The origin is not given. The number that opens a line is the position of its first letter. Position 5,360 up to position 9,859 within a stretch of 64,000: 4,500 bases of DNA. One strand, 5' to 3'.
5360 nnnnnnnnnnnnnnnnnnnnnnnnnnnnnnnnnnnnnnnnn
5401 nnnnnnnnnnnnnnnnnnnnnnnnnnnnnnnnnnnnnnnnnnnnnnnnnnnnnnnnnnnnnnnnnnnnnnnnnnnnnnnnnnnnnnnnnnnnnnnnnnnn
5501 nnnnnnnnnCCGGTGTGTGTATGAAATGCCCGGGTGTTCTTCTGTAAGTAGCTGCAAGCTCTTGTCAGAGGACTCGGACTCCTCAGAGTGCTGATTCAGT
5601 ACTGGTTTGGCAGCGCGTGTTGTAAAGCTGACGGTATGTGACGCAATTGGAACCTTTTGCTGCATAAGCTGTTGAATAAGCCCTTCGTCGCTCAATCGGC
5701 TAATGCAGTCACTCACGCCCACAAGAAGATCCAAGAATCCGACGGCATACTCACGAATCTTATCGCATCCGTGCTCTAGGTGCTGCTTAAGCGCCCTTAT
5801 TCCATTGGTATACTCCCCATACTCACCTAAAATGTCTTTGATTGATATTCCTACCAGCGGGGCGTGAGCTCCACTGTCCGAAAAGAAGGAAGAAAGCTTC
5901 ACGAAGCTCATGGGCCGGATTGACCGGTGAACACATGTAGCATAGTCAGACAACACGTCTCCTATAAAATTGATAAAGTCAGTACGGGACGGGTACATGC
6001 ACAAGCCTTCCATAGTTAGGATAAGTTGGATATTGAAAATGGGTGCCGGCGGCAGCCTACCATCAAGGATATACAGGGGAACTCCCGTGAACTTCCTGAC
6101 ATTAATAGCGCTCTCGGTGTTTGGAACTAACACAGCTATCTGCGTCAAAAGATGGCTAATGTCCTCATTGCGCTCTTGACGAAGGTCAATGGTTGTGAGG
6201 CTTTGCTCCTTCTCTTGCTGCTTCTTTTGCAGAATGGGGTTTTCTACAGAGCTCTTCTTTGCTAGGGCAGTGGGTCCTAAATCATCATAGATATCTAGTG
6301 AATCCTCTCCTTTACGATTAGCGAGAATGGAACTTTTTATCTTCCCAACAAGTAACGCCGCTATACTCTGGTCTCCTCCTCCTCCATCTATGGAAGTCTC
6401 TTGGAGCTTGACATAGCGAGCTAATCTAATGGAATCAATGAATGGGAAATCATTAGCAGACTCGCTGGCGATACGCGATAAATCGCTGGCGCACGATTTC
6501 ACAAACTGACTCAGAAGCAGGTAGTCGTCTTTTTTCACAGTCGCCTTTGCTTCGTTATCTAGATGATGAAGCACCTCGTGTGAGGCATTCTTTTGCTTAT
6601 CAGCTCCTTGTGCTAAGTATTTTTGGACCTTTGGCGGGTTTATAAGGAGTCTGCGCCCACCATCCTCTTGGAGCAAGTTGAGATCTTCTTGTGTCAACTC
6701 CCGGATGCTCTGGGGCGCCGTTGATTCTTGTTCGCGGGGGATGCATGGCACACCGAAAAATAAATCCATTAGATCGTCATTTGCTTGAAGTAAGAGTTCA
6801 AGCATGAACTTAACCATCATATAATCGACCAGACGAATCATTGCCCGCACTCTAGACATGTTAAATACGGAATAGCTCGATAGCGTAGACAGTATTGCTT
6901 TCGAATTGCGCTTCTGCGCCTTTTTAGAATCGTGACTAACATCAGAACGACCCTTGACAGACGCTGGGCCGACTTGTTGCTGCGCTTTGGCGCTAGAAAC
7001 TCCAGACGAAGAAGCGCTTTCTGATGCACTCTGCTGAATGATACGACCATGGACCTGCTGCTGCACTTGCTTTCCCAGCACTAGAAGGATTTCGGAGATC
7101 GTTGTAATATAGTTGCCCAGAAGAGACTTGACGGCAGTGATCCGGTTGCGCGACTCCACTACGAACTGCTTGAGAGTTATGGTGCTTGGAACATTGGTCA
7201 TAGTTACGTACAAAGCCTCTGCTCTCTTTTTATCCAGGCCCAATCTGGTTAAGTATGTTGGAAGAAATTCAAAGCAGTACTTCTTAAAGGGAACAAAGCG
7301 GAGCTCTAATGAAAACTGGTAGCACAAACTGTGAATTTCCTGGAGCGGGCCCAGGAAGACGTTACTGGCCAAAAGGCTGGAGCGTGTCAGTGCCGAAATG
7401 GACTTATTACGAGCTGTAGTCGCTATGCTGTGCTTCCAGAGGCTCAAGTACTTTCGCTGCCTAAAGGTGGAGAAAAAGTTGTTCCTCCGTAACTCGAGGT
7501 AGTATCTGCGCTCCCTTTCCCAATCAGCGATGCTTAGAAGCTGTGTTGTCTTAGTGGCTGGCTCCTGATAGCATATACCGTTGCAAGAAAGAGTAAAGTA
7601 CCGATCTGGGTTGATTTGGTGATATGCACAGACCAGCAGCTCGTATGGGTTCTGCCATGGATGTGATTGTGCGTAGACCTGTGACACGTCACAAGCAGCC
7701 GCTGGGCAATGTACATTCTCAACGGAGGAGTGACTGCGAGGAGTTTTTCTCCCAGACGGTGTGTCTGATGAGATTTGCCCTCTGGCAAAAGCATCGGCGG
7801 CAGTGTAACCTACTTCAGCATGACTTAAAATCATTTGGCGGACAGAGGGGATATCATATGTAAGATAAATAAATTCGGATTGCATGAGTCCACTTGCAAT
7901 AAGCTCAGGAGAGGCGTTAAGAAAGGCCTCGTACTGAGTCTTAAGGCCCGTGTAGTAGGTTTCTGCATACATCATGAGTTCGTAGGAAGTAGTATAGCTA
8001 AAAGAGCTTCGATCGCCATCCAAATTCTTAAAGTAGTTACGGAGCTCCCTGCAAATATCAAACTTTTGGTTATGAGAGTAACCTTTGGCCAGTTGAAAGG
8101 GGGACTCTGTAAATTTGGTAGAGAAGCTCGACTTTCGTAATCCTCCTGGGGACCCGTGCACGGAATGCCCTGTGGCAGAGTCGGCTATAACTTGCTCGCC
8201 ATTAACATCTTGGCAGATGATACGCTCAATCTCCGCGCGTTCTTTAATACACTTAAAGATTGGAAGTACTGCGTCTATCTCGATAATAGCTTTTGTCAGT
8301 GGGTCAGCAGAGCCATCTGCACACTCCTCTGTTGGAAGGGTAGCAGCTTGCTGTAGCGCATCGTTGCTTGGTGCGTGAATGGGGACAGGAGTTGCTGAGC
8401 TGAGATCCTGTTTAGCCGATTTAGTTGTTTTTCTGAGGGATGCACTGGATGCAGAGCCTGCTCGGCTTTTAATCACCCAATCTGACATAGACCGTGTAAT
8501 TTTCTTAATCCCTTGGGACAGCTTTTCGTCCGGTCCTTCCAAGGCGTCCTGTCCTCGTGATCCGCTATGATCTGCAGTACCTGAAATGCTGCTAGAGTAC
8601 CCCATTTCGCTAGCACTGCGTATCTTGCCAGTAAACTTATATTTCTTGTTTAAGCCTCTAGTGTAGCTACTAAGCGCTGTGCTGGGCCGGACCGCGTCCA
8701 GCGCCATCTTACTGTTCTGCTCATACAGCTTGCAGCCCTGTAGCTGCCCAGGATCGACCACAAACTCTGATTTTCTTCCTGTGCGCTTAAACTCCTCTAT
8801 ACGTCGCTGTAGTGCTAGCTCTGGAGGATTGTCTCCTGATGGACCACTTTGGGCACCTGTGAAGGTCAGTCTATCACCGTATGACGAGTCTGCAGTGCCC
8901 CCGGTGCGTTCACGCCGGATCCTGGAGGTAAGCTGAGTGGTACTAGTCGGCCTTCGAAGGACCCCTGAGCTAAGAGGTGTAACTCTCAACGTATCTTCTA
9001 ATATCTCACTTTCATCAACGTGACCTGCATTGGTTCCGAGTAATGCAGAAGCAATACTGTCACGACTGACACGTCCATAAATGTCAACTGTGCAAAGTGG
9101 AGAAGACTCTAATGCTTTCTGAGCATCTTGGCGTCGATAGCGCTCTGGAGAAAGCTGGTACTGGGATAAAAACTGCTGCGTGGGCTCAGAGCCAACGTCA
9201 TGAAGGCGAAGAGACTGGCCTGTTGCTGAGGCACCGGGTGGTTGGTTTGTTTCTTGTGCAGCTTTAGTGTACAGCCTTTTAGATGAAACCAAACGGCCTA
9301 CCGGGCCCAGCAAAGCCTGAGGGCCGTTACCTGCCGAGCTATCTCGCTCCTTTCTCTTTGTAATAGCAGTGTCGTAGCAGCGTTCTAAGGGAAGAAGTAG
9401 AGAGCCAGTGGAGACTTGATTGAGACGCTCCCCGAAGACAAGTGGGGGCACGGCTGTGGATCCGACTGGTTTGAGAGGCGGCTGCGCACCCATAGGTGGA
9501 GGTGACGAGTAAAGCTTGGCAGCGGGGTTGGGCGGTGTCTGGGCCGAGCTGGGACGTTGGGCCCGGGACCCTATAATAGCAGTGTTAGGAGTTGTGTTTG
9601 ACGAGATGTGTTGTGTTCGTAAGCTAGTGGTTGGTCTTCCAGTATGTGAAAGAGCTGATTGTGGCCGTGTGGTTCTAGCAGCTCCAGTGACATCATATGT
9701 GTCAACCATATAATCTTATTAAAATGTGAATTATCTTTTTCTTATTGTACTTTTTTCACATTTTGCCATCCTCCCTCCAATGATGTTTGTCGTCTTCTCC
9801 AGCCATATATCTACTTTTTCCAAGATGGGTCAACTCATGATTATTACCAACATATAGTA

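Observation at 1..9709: Dynein heavy chain with about 2.8 kaa of ORF upstream of the linker motif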

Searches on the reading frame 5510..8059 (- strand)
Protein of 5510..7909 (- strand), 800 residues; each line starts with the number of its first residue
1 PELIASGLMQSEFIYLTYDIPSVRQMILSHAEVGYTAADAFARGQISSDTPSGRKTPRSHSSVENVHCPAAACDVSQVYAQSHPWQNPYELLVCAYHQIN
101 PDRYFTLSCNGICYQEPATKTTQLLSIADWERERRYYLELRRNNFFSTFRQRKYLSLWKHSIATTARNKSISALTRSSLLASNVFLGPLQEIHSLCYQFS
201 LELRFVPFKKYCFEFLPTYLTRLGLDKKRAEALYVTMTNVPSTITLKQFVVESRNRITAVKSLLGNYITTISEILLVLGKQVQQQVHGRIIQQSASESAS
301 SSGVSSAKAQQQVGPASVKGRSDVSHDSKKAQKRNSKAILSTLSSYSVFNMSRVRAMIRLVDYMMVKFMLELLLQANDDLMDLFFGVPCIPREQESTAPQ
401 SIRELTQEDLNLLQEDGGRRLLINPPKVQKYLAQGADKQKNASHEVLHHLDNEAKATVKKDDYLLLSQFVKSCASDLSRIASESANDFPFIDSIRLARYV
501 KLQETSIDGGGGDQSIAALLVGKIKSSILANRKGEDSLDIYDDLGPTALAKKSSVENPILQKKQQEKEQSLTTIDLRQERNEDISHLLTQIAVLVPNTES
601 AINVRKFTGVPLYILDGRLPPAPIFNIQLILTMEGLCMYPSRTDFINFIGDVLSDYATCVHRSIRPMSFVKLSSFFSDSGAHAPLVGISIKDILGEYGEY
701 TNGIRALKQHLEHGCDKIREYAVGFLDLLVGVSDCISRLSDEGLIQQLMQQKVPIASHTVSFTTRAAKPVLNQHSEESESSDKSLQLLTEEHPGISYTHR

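Call 6: search_protein_families(library=pfam, proteins=[window:5510-7909:-], max_evalue=10)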
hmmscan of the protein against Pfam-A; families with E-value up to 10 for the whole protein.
window:5510-7909:- (800 aa): 0 families

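Call 39: find_homologous_proteins(query=window:5810-8032:-, max_evalue=0.001)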
Query window:5810-8032:-: 8000 candidates shared short words with the query, none scored E <= 0.001.

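Call 68: predict_structure(alignment_id=A3)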
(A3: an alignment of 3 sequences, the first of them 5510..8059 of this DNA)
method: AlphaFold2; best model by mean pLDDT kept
length: 850 residues; sequences in the alignment: 3
mean_pLDDT: 33.7   pTM: 0.29
mean pLDDT of the five models: 33.7, 33.7, 33.1, 32.5, 32.3
residues with pLDDT >= 90: 0; 70-90: 0; 50-70: 94; < 50: 756
segments of 3 or more residues with pLDDT < 50: 1-226, 229-231, 253-275, 286-298, 341-396, 422-850
pLDDT, mean of each block of 10 residues (from residue 1): 38 37 30 34 35 27 27 33 27 27 22 21 22 25 26 33 40 40 39 37 41 45 48 57 59 42 40 43 47 45 53 60 61 56 43 35 29 34 41 48 57 54 48 32 23 27 25 25 27 26 26 28 26 24 23 23 23 22 22 24 27 33 32 35 31 26 23 21 26 38 40 38 44 35 36 37 34 26 25 25 21 21 22 20 23
secondary structure, 60 per line:
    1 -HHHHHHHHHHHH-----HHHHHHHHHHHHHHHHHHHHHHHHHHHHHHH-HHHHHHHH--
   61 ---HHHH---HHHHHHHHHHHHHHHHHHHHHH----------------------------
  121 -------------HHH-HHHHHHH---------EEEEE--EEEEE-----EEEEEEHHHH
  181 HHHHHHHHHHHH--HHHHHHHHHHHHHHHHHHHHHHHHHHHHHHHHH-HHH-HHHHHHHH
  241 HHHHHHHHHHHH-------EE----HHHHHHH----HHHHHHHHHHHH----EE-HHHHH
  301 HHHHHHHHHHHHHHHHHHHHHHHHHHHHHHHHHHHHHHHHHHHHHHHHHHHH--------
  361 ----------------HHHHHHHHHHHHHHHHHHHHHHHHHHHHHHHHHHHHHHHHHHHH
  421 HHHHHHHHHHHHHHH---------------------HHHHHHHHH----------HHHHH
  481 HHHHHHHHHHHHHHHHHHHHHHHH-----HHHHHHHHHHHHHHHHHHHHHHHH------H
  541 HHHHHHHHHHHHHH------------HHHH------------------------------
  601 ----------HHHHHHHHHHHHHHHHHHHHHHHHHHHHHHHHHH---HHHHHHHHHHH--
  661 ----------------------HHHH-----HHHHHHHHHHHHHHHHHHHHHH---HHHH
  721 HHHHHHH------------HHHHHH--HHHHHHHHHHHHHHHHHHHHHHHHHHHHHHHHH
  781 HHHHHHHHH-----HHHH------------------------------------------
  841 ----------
elements in order (helices of 4 or more, strands of 3 or more residues): H2-13 H19-49 H51-58 H64-67 H71-92 H138-144 E154-158 E161-165 E171-176 H177-192 H195-227 H233-252 H266-272 H277-288 H296-352 H377-435 H457-465 H476-504 H510-533 H540-554 H567-570 H611-644 H648-658 H683-686 H692-713 H717-727 H740-745 H748-789 H795-798

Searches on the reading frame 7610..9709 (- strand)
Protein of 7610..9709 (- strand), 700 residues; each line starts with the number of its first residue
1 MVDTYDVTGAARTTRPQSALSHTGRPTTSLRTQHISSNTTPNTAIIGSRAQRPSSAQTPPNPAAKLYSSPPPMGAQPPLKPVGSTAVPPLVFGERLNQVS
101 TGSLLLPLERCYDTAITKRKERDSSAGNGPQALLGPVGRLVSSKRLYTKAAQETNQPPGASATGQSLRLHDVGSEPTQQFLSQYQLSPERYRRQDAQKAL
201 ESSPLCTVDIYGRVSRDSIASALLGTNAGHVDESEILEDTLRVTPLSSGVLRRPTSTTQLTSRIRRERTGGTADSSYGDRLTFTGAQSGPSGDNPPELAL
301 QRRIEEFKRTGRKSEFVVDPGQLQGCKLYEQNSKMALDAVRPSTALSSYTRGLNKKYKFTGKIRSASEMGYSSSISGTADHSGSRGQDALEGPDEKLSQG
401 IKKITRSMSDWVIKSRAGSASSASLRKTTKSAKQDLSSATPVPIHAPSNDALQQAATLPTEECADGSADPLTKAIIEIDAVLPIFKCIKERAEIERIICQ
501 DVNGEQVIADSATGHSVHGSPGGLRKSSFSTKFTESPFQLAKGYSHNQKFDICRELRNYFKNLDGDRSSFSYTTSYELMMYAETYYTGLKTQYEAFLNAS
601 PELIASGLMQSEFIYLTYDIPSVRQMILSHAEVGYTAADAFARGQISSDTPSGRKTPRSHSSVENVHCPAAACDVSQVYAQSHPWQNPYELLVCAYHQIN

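Call 6: search_protein_families(library=pfam, proteins=[window:7610-9709:-], max_evalue=10)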
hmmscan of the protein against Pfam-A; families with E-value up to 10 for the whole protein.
window:7610-9709:- (700 aa): 0 families
